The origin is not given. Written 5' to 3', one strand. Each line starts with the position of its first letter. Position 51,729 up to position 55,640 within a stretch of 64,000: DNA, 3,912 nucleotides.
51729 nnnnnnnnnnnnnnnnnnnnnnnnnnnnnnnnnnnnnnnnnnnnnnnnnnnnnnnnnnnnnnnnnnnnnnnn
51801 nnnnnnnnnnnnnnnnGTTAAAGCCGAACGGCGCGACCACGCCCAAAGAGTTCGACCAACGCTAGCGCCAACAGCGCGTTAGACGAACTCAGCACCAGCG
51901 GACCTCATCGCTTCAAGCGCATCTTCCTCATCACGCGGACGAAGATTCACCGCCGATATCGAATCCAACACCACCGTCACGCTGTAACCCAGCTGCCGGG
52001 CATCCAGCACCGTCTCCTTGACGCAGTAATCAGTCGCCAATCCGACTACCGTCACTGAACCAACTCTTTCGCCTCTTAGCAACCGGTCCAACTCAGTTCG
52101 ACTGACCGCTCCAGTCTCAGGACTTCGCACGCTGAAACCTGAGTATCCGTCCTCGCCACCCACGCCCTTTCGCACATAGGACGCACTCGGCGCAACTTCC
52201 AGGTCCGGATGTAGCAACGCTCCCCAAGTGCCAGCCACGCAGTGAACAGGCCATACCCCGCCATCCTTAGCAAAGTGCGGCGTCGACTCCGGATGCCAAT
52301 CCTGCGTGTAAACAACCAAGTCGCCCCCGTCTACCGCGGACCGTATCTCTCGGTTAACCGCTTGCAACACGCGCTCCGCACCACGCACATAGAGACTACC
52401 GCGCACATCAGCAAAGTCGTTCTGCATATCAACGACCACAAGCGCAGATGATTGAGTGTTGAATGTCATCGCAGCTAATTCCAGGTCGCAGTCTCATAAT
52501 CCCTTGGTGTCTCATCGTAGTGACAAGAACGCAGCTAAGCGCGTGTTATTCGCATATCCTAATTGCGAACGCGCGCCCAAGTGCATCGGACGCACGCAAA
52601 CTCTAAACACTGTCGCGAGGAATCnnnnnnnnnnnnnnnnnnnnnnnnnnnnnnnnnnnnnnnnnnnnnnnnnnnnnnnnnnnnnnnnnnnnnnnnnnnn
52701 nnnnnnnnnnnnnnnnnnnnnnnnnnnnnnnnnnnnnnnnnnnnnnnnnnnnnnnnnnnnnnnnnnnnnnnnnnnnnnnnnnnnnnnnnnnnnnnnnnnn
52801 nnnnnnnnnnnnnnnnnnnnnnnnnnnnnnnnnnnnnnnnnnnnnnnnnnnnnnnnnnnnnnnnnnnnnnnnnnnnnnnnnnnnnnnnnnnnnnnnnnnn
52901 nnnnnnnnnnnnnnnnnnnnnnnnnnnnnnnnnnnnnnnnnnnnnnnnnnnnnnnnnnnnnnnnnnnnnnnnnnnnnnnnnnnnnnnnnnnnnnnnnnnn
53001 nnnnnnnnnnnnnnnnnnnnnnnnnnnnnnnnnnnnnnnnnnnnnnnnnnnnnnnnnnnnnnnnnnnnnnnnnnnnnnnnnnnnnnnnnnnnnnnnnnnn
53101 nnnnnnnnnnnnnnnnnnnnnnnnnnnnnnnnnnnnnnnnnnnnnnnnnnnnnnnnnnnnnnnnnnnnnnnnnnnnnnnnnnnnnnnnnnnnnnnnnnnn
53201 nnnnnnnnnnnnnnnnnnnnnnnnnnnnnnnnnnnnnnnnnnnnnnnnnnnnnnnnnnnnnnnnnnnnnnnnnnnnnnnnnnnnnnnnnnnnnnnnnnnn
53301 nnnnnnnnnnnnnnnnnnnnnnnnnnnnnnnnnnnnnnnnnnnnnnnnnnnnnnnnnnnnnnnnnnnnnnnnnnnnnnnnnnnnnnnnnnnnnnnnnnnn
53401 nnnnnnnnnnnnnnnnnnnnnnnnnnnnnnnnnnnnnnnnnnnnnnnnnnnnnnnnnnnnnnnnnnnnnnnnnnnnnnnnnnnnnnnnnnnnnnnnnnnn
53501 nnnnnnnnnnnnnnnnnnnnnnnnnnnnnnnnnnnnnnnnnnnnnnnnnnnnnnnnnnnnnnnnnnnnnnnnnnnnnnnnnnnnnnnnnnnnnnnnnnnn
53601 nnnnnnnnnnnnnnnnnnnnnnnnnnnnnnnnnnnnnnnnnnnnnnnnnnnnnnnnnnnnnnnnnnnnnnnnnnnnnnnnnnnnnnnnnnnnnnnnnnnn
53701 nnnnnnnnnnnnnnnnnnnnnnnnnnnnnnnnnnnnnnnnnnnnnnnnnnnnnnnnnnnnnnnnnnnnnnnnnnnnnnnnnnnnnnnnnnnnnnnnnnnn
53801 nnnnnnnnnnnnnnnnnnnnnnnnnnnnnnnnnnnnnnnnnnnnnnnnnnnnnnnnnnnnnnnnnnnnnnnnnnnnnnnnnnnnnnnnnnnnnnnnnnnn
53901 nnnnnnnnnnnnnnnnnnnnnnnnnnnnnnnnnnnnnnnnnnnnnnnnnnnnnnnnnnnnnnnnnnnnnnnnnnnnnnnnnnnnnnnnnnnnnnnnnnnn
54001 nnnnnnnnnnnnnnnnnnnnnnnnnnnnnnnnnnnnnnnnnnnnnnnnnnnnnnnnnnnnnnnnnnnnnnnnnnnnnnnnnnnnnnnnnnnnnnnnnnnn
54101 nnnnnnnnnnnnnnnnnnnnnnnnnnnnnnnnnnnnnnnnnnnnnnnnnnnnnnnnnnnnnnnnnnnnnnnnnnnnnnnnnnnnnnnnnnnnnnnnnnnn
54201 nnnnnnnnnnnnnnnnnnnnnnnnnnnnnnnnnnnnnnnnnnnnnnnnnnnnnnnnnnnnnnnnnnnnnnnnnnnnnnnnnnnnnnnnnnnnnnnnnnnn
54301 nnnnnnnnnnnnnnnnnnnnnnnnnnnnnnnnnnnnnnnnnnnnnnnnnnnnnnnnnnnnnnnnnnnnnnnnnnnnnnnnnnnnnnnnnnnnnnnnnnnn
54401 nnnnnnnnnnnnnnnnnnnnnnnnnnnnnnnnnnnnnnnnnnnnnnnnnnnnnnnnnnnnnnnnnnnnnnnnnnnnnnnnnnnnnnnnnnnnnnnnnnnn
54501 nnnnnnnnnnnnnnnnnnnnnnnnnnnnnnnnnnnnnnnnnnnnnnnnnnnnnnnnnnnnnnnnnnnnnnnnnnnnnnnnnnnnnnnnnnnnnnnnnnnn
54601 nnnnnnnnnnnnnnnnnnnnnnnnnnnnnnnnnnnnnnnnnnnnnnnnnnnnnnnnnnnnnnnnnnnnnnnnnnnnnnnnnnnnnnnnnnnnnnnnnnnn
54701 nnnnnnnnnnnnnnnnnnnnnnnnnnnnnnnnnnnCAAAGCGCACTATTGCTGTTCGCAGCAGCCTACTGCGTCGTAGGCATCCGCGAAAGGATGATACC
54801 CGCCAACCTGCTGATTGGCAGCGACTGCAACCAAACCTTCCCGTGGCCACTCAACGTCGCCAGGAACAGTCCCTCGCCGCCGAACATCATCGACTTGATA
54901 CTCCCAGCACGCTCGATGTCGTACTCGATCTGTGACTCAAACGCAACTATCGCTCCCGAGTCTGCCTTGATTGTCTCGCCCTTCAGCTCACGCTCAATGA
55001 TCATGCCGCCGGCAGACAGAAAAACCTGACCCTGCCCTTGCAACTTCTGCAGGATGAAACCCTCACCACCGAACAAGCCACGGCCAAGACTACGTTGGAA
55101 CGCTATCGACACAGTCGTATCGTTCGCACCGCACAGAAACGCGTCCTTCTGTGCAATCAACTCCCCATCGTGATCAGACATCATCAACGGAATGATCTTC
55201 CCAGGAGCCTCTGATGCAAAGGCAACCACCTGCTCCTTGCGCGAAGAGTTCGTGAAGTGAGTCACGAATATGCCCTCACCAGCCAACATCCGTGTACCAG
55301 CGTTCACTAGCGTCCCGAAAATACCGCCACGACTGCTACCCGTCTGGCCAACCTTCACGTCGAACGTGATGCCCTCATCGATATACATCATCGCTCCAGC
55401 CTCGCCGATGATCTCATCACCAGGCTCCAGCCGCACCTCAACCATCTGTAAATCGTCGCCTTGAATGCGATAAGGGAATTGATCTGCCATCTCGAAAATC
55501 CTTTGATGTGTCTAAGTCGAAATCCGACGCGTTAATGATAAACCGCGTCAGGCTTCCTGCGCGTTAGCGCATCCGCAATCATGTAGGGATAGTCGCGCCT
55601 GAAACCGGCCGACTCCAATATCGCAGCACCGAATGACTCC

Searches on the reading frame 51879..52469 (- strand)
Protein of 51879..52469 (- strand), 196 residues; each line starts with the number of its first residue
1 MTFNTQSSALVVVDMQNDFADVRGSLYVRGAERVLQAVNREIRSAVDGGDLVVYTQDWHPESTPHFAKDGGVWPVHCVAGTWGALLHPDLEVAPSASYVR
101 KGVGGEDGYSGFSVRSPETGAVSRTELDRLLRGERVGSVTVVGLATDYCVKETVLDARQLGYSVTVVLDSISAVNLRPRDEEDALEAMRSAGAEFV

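Call 15: search_protein_families(library=pfam, proteins=[window:51879-52469:-])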
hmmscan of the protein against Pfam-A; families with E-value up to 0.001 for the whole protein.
window:51879-52469:- (196 aa): 1 family
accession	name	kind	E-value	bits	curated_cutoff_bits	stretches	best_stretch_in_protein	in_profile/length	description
PF00857.26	Isochorismatase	-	6.6e-31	108.2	27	1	8-194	1-169/175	Isochorismatase domain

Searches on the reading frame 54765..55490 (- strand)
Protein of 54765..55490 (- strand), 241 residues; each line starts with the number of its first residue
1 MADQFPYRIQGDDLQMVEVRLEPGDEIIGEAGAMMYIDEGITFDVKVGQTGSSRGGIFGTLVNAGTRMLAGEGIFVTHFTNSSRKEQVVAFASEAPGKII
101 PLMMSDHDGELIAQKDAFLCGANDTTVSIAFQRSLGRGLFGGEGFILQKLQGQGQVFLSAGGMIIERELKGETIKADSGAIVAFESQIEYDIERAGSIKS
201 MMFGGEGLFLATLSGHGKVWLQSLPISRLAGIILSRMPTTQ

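Call 15: search_protein_families(library=pfam, proteins=[window:54765-55490:-])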
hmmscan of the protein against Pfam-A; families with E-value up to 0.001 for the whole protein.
window:54765-55490:- (241 aa): 1 family
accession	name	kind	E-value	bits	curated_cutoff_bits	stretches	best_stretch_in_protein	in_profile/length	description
PF01987.23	AIM24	-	1.6e-67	227.6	25.7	1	7-224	1-205/205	Mitochondrial biogenesis AIM24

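Call 44: search_protein_families(library=padloc, proteins=[window:54765-55490:-], max_evalue=0.01)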
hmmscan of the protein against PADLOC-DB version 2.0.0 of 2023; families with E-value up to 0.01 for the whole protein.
window:54765-55490:- (241 aa): 0 families

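Call 45: search_protein_families(library=ncbifam, proteins=[window:54765-55490:-], max_evalue=0.01)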
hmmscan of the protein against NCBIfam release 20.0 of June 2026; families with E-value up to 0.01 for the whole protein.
window:54765-55490:- (241 aa): 1 family
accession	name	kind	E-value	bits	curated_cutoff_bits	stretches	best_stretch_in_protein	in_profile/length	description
TIGR00266.1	TIGR00266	hypoth_equivalog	6.7e-36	123.9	96.6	1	6-238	2-219/222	TIGR00266 family protein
